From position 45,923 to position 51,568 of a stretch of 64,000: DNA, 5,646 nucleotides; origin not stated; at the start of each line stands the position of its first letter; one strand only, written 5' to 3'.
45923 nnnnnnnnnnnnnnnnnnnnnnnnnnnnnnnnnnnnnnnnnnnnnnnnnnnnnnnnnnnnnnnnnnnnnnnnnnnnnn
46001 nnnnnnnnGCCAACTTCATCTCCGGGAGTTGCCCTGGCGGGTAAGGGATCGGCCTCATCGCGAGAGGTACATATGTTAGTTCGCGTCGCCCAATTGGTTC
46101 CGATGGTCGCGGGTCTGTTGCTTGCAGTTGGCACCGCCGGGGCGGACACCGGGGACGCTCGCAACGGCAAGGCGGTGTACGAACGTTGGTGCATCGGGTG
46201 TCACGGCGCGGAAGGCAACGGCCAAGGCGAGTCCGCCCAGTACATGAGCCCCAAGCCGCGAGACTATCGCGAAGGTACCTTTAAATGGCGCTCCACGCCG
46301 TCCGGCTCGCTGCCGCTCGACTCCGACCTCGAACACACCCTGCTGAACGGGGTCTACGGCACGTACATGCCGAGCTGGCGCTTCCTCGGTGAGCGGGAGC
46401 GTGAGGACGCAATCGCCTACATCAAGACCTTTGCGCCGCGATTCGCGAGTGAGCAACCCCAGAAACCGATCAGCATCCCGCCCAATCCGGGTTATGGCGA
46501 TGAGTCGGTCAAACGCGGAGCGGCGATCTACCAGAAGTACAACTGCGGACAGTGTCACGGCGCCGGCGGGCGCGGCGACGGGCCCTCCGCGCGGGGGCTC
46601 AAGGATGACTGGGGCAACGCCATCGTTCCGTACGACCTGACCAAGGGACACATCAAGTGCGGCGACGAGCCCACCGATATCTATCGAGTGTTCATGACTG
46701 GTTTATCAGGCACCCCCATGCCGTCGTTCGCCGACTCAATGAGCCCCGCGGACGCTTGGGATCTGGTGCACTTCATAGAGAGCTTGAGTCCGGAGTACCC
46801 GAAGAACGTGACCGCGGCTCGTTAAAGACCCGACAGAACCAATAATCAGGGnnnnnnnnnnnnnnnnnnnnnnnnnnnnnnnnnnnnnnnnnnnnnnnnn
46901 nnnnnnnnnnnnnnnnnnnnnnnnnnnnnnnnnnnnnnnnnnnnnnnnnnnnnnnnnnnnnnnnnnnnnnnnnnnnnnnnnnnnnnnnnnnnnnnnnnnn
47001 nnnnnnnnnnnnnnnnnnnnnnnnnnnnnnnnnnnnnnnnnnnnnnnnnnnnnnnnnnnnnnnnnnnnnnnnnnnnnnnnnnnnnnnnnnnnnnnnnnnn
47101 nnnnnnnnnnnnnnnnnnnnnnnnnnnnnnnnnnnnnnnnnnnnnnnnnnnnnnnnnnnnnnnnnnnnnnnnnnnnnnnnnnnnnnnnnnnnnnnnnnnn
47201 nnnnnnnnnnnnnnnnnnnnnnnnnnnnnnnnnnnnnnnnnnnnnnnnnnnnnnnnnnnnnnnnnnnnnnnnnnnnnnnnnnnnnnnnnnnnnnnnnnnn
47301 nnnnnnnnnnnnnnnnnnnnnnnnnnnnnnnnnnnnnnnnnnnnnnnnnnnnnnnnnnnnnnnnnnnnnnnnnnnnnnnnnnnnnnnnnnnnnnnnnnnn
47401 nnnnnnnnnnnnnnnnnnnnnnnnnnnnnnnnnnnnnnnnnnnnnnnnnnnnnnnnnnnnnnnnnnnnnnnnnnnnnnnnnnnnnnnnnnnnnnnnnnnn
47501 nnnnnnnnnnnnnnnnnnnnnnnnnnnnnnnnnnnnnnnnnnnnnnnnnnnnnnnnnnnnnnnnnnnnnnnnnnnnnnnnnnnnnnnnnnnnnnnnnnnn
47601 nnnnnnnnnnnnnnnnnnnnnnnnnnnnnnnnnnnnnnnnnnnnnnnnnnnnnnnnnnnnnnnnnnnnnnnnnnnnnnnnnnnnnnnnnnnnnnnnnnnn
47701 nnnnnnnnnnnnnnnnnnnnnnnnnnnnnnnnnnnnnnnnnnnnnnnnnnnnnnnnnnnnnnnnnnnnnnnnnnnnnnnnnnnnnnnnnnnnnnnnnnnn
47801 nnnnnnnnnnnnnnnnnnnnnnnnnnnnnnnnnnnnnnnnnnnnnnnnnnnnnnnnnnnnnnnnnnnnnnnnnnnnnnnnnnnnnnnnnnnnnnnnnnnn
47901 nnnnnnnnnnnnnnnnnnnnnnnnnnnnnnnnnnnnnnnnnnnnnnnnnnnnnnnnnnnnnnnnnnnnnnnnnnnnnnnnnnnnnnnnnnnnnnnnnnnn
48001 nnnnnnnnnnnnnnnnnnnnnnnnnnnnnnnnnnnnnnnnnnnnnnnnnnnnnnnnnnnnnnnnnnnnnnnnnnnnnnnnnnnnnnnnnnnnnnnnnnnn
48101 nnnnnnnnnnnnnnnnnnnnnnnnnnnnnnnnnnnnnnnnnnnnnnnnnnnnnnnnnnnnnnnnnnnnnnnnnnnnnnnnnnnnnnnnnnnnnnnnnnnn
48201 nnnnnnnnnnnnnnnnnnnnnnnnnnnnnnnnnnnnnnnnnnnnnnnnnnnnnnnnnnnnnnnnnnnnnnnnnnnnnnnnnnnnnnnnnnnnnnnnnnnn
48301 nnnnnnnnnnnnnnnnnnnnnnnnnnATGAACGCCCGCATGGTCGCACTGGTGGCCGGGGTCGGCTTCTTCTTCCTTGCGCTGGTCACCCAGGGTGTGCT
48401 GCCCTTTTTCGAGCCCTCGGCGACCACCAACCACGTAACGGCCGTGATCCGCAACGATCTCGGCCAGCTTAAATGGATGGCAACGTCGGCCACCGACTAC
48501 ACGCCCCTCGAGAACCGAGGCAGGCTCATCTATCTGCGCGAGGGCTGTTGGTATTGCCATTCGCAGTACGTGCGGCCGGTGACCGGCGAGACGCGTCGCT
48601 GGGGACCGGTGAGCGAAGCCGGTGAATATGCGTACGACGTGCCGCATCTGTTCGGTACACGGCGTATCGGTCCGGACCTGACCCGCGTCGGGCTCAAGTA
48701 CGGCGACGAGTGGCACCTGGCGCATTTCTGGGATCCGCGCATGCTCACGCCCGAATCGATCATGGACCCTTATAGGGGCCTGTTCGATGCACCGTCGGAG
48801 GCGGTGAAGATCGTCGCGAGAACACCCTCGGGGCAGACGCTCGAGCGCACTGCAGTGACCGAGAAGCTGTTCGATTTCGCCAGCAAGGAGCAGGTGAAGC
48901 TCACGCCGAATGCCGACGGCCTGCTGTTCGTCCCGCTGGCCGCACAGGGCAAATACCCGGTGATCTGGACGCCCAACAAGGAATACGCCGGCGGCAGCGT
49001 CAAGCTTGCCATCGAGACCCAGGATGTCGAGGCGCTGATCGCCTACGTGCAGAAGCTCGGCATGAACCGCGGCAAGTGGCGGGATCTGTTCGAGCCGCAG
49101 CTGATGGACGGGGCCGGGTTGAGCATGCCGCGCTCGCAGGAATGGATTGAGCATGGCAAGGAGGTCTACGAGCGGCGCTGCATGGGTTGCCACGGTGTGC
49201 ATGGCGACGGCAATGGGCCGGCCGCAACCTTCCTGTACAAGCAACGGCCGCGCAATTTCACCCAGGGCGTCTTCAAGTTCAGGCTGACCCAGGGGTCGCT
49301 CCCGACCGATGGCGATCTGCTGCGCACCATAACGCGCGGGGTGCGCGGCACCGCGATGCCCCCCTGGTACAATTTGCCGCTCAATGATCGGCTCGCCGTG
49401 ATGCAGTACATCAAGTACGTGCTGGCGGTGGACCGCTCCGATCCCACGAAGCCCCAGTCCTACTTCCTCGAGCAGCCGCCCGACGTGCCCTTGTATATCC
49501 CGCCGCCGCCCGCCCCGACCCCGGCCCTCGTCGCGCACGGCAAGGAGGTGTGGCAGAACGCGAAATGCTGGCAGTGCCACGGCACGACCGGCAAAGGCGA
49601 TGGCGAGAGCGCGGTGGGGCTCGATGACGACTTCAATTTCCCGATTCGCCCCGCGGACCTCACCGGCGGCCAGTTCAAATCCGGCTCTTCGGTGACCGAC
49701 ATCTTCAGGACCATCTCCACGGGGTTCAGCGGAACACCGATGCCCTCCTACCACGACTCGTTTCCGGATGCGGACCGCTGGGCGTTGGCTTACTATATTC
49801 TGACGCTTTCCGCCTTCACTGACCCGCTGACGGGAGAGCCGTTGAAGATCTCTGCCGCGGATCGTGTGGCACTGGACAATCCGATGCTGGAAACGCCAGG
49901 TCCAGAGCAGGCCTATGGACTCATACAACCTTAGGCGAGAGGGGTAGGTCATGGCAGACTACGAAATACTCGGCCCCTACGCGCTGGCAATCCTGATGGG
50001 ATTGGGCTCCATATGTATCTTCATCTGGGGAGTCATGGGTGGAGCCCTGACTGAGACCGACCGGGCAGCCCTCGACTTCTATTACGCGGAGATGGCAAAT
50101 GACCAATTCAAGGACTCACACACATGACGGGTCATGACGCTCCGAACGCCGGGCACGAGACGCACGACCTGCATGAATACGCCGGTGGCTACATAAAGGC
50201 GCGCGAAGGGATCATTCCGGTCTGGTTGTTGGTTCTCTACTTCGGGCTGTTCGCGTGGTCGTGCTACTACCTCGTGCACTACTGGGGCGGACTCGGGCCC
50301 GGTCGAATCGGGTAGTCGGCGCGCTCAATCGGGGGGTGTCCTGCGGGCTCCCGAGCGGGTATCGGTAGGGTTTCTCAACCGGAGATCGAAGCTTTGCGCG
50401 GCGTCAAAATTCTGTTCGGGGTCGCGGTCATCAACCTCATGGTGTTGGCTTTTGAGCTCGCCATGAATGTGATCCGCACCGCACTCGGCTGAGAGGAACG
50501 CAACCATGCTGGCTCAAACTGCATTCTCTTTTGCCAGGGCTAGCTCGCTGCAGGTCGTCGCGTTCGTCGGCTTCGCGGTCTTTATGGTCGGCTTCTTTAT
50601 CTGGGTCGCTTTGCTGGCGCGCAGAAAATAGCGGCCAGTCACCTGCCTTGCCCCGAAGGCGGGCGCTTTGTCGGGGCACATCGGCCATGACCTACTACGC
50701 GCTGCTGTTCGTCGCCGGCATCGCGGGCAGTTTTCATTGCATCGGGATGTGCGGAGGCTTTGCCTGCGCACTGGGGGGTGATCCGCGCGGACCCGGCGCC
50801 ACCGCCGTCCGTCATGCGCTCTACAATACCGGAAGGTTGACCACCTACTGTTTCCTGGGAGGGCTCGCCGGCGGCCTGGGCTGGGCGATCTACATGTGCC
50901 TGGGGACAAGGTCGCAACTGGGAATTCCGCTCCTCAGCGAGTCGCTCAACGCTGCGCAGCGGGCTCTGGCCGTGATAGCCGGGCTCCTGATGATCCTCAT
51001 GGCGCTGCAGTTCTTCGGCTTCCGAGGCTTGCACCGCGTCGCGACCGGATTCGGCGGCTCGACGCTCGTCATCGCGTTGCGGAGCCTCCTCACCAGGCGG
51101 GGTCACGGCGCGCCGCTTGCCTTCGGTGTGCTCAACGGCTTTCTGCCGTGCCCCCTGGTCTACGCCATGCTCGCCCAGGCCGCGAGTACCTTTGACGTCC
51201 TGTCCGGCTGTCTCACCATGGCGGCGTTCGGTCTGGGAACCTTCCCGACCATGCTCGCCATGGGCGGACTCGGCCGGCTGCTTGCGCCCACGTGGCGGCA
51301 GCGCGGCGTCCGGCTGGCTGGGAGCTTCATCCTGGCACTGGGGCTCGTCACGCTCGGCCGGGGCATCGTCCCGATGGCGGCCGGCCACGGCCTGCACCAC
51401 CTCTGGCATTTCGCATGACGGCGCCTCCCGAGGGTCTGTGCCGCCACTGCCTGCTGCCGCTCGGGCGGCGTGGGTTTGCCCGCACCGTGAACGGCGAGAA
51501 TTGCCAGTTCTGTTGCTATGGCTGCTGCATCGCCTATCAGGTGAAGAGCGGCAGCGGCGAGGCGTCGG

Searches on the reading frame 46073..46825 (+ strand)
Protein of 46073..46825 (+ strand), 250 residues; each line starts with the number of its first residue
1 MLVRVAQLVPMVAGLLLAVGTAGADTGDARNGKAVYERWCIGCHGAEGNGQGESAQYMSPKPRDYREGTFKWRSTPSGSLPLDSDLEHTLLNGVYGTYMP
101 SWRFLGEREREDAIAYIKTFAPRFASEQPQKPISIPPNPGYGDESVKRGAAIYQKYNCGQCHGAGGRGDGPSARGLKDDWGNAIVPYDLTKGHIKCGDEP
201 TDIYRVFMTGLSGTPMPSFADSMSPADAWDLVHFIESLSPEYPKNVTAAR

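Call 3: search_protein_families(library=pfam, proteins=[window:46073-46825:+], max_evalue=0.01)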
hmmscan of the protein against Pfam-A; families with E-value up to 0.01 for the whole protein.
window:46073-46825:+ (250 aa): 2 families
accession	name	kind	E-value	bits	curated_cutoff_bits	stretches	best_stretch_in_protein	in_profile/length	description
PF00034.26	Cytochrom_C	-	4.3e-25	89.3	21.3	2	146-239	1-90/90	Cytochrome c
PF13442.11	Cytochrome_CBB3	-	3e-24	85.6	27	2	145-235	2-68/68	Cytochrome C oxidase, cbb3-type, subunit III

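Call 4: search_protein_families(library=ncbifam, proteins=[window:46073-46825:+], max_evalue=0.01)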
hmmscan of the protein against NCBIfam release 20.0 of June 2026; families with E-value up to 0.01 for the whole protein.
window:46073-46825:+ (250 aa): 12 families
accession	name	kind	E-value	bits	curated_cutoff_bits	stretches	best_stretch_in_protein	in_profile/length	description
NF011054.0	PRK14486.1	equivalog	2.3e-12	47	447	1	144-238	213-290/294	putative bifunctional cbb3-type cytochrome c oxidase subunit II/cytochrome c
TIGR00782.1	ccoP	equivalog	9.8e-12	44.8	179.95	2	139-248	100-202/285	cytochrome-c oxidase, cbb3-type subunit III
NF050122.1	bc1_QcrC_actin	exception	8.1e-10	38.4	200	2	24-53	36-65/253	cytochrome bc1 complex diheme cytochrome c subunit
NF033864.1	cytochrome579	equivalog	1.9e-08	34.2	280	1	32-71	52-93/179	cytochrome 579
NF045930.1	Cytc6PetJCyano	equivalog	0.00011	22.1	135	0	13-49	12-48/110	cytochrome c6 PetJ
NF045774.1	cytochro_C551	exception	0.00022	21.2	118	0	24-50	34-60/110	cytochrome c551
NF045773.1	cytochro_C550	exception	0.00031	20.7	125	0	27-51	47-71/118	cytochrome c550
NF040606.1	CytoC_perox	subfamily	0.00061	19.1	150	0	25-49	294-318/524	di-heme-cytochrome C peroxidase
TIGR02603.1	CxxCH_TIGR02603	domain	0.0012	18.8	68.15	0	27-51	1-25/134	putative heme-binding domain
TIGR04494.1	c550_PedF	equivalog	0.0016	18.3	122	0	142-238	47-130/133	cytochrome c-550 PedF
TIGR03872.1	cytochrome_MoxG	equivalog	0.0043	17.2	147.8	0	29-51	44-66/133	cytochrome c(L), periplasmic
TIGR03806.1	chp_HNE_0200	subfamily_domain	0.0085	15.3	313.3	0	136-169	196-232/314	SO2930 family diheme c-type cytochrome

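Call 48: search_solved_structures(query=window:46073-46825:+, max_evalue=0.01)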
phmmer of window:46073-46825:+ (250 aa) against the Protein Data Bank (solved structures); distinct sequences matched with E-value up to 0.01: 22.
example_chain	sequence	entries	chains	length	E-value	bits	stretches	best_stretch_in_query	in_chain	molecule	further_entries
6h5l_B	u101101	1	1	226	1.1e-55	192.5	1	30-239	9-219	Conserved hypothetical cytochrome protein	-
8yts_A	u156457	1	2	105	6.7e-10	42.4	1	7-69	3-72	Cytochrome C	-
9vr0_A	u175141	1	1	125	7.5e-08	35.7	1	143-236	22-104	Cytochrome c552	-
7o9u_A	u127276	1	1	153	1.4e-07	34.8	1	143-236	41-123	Cytochrome c552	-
6xkx_p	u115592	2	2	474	2.5e-06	30.7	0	146-180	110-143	Cbb3-type cytochrome c oxidase subunit CcoP,Cytochrome c-type cyt cy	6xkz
9g83_v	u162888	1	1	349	9.4e-06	28.8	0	104-180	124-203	Cbb3-type cytochrome c oxidase subunit CcoP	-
6xkw_p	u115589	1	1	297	9e-05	25.6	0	146-180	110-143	Cbb3-type cytochrome c oxidase subunit CcoP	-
9l08_A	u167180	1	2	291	0.00032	23.8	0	150-176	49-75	Covalently Connected Cytochrome c555 trimer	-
6btm_E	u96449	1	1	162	0.00041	23.4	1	28-56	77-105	Alternative Complex III subunit E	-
6adq_C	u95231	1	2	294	0.00087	22.4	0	27-50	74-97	Cytochrome bc1 complex cytochrome c subunit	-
7rh5_O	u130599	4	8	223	0.0015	21.6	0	30-50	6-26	Cytochrome bc1 complex cytochrome c subunit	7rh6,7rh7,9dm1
8snh_G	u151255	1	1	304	0.0017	21.4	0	11-52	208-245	Cbb3-type cytochrome c oxidase subunit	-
8ovc_O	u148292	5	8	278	0.0019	21.3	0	27-50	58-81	Cytochrome bc1 complex cytochrome c subunit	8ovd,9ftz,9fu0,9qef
6hwh_M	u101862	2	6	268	0.0019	21.3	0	27-50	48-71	Cytochrome bc1 complex cytochrome c subunit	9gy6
4wqd_A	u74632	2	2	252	0.0019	21.2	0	27-69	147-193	Thiosulfate dehydrogenase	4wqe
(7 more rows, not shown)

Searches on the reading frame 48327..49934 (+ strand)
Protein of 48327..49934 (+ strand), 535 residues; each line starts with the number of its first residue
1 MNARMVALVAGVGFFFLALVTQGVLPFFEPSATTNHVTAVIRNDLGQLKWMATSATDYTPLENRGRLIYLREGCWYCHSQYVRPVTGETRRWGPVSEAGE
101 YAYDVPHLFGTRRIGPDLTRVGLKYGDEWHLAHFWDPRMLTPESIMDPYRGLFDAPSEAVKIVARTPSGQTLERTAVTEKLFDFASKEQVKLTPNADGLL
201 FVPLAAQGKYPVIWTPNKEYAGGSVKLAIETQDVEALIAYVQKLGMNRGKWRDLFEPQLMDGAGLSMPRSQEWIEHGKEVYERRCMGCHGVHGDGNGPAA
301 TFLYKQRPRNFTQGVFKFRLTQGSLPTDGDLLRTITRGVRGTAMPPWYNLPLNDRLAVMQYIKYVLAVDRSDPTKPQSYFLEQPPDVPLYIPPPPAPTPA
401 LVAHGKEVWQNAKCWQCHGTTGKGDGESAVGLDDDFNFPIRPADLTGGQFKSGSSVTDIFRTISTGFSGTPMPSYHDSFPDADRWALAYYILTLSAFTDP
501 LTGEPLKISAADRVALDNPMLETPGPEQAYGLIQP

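Call 3: search_protein_families(library=pfam, proteins=[window:48327-49934:+], max_evalue=0.01)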
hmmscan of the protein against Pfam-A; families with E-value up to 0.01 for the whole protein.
window:48327-49934:+ (535 aa): 3 families
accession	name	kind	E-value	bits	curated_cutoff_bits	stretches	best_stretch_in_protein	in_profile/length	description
PF02433.20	FixO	-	3.6e-46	157.8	29.6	1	54-246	42-217/219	Cytochrome C oxidase, mono-heme subunit/FixO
PF00034.26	Cytochrom_C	-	7.9e-24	85.2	21.3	2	402-495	1-90/90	Cytochrome c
PF13442.11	Cytochrome_CBB3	-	5.5e-20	71.9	27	2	402-491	3-68/68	Cytochrome C oxidase, cbb3-type, subunit III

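Call 4: search_protein_families(library=ncbifam, proteins=[window:48327-49934:+], max_evalue=0.01)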
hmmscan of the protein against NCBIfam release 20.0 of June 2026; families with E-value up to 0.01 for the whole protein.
window:48327-49934:+ (535 aa): 13 families
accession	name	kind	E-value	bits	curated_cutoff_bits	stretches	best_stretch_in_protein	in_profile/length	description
NF011054.0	PRK14486.1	equivalog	2.6e-52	178.1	447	3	52-161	41-150/294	putative bifunctional cbb3-type cytochrome c oxidase subunit II/cytochrome c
NF011055.0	PRK14487.1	subfamily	1.1e-44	152.5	218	1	37-247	46-201/212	cbb3-type cytochrome c oxidase subunit II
TIGR00781.1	ccoO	equivalog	2.8e-40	138.4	200.65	1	57-248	45-224/232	cytochrome-c oxidase, cbb3-type subunit II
NF011053.0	PRK14485.1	subfamily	4.4e-40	137.6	1080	1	53-248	530-703/716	putative bifunctional cbb3-type cytochrome c oxidase subunit I/II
NF033864.1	cytochrome579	equivalog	6.9e-17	61.8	280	2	393-467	40-109/179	cytochrome 579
TIGR00782.1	ccoP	equivalog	5.4e-13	48.9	179.95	2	399-495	200-282/285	cytochrome-c oxidase, cbb3-type subunit III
TIGR03872.1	cytochrome_MoxG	equivalog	7.3e-08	32.6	147.8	1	270-364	40-120/133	cytochrome c(L), periplasmic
NF050122.1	bc1_QcrC_actin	exception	1.3e-07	31.2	200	1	269-297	36-64/253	cytochrome bc1 complex diheme cytochrome c subunit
TIGR04485.1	thiosulf_SoxX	equivalog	0.00017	22.2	61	1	113-158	20-58/78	sulfur oxidation c-type cytochrome SoxX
TIGR02603.1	CxxCH_TIGR02603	domain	0.00063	19.8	68.15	0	275-299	4-30/134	putative heme-binding domain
NF040606.1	CytoC_perox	subfamily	0.00077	18.8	150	0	271-293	295-317/524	di-heme-cytochrome C peroxidase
NF045774.1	cytochro_C551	exception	0.0011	18.9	118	0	275-295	40-60/110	cytochrome c551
NF045773.1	cytochro_C550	exception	0.0022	17.9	125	0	274-299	49-75/118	cytochrome c550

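Call 51: search_solved_structures(query=window:48327-49934:+, max_evalue=0.001)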
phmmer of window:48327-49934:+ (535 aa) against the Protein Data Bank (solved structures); distinct sequences matched with E-value up to 0.001: 10.
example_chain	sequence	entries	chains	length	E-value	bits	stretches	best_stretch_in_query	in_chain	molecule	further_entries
6h5l_B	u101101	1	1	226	9.6e-51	176.4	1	271-494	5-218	Conserved hypothetical cytochrome protein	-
9g83_u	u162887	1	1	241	5.2e-31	111.3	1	56-166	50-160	Cytochrome c oxidase, cbb3-type, subunit II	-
6xkw_o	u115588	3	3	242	2.1e-30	109.3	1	56-202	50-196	Cytochrome c oxidase, Cbb3-type, subunit II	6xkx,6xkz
3mk7_B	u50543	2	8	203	4.7e-29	104.8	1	56-155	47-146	Cytochrome c oxidase, cbb3-type, subunit O | Cbb3-type cytochrome c oxidase subunit II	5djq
9g6b_B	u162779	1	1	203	4.9e-29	104.7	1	56-155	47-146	Cbb3-type cytochrome c oxidase subunit II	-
8smr_F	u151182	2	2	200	3.9e-28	101.8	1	58-155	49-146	Cbb3-type Cytochrome C oxidase subunit II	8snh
6f0k_E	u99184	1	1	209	5e-07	32.1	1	393-495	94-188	Quinol:cytochrome c oxidoreductase monoheme cytochrome subunit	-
4wqd_A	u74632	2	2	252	0.00069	21.7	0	267-315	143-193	Thiosulfate dehydrogenase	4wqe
4v2k_A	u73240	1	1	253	0.00073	21.6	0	267-315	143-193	THIOSULFATE DEHYDROGENASE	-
4wq7_A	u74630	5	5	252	0.00087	21.4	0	267-315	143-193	Thiosulfate dehydrogenase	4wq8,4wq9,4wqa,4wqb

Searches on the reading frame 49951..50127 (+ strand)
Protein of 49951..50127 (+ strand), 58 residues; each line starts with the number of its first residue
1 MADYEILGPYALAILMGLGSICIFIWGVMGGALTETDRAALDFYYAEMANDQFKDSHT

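Call 3: search_protein_families(library=pfam, proteins=[window:49951-50127:+], max_evalue=0.01)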
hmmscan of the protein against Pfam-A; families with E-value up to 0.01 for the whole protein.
window:49951-50127:+ (58 aa): 0 families

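Call 4: search_protein_families(library=ncbifam, proteins=[window:49951-50127:+], max_evalue=0.01)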
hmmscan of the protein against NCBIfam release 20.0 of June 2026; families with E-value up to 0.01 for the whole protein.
window:49951-50127:+ (58 aa): 0 families

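Call 44: search_protein_families(library=pfam, proteins=[window:49951-50127:+], max_evalue=10)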
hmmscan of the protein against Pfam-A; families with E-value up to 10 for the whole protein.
window:49951-50127:+ (58 aa): 1 family
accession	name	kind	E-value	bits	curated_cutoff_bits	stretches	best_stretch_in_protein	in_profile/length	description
PF03597.20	FixS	-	0.071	13.3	23.1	1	12-31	9-28/44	Cytochrome oxidase maturation protein cbb3-type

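Call 87: search_protein_families(library=ncbifam, proteins=[window:49951-50127:+], max_evalue=0.01)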
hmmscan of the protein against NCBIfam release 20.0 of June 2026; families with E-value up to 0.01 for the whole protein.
window:49951-50127:+ (58 aa): 0 families

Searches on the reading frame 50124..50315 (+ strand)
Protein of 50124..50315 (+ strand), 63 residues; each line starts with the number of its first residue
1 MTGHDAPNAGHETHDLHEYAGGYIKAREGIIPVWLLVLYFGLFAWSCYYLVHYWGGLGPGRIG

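Call 3: search_protein_families(library=pfam, proteins=[window:50124-50315:+], max_evalue=0.01)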
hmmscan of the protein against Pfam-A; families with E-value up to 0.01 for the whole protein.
window:50124-50315:+ (63 aa): 1 family
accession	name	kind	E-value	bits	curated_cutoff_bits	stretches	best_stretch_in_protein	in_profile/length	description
PF14715.11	FixP_N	-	0.00066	19.8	24.9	1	17-53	7-41/48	N-terminal domain of cytochrome oxidase-cbb3, FixP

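Call 4: search_protein_families(library=ncbifam, proteins=[window:50124-50315:+], max_evalue=0.01)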
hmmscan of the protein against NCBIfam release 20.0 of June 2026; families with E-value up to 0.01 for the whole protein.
window:50124-50315:+ (63 aa): 0 families

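Call 44: search_protein_families(library=pfam, proteins=[window:50124-50315:+], max_evalue=10)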
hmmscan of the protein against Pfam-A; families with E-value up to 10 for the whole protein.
window:50124-50315:+ (63 aa): 1 family
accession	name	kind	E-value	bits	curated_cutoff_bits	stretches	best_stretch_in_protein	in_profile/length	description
PF14715.11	FixP_N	-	0.00066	19.8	24.9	1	17-53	7-41/48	N-terminal domain of cytochrome oxidase-cbb3, FixP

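Call 87: search_protein_families(library=ncbifam, proteins=[window:50124-50315:+], max_evalue=0.01)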
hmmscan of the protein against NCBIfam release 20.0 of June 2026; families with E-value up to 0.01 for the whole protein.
window:50124-50315:+ (63 aa): 0 families

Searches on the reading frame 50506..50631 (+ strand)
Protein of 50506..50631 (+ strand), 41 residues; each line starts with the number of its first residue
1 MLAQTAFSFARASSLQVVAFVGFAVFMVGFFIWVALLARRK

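Call 44: search_protein_families(library=pfam, proteins=[window:50506-50631:+], max_evalue=10)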
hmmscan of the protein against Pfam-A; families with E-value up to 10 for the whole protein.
window:50506-50631:+ (41 aa): 1 family
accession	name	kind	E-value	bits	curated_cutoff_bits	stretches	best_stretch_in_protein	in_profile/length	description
PF06522.17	B12D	-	2.5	8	21.5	1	18-34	10-26/54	NADH-ubiquinone reductase complex 1 MLRQ subunit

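Call 87: search_protein_families(library=ncbifam, proteins=[window:50506-50631:+], max_evalue=0.01)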
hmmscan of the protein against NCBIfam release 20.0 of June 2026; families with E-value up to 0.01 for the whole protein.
window:50506-50631:+ (41 aa): 0 families

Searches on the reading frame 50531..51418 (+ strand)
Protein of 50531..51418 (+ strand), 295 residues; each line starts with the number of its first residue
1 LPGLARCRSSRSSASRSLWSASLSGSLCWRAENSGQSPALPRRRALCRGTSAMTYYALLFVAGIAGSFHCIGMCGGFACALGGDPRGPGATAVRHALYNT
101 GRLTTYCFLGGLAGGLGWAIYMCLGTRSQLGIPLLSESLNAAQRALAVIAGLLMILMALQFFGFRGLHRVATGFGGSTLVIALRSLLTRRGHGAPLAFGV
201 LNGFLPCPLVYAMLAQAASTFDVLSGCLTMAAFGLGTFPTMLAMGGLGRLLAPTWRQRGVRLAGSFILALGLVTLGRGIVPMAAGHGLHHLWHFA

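Call 3: search_protein_families(library=pfam, proteins=[window:50531-51418:+], max_evalue=0.01)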
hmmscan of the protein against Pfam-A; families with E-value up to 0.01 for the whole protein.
window:50531-51418:+ (295 aa): 1 family
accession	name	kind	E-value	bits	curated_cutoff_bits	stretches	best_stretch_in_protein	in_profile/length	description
PF13386.12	DsbD_2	-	2.4e-42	145.5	24.9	1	59-272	2-198/199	Cytochrome C biogenesis protein transmembrane region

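Call 4: search_protein_families(library=ncbifam, proteins=[window:50531-51418:+], max_evalue=0.01)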
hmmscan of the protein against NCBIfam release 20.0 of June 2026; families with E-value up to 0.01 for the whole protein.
window:50531-51418:+ (295 aa): 0 families

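Call 87: search_protein_families(library=ncbifam, proteins=[window:50687-51418:+], max_evalue=0.01)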
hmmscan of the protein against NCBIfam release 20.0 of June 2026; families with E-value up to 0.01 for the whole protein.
window:50687-51418:+ (243 aa): 0 families
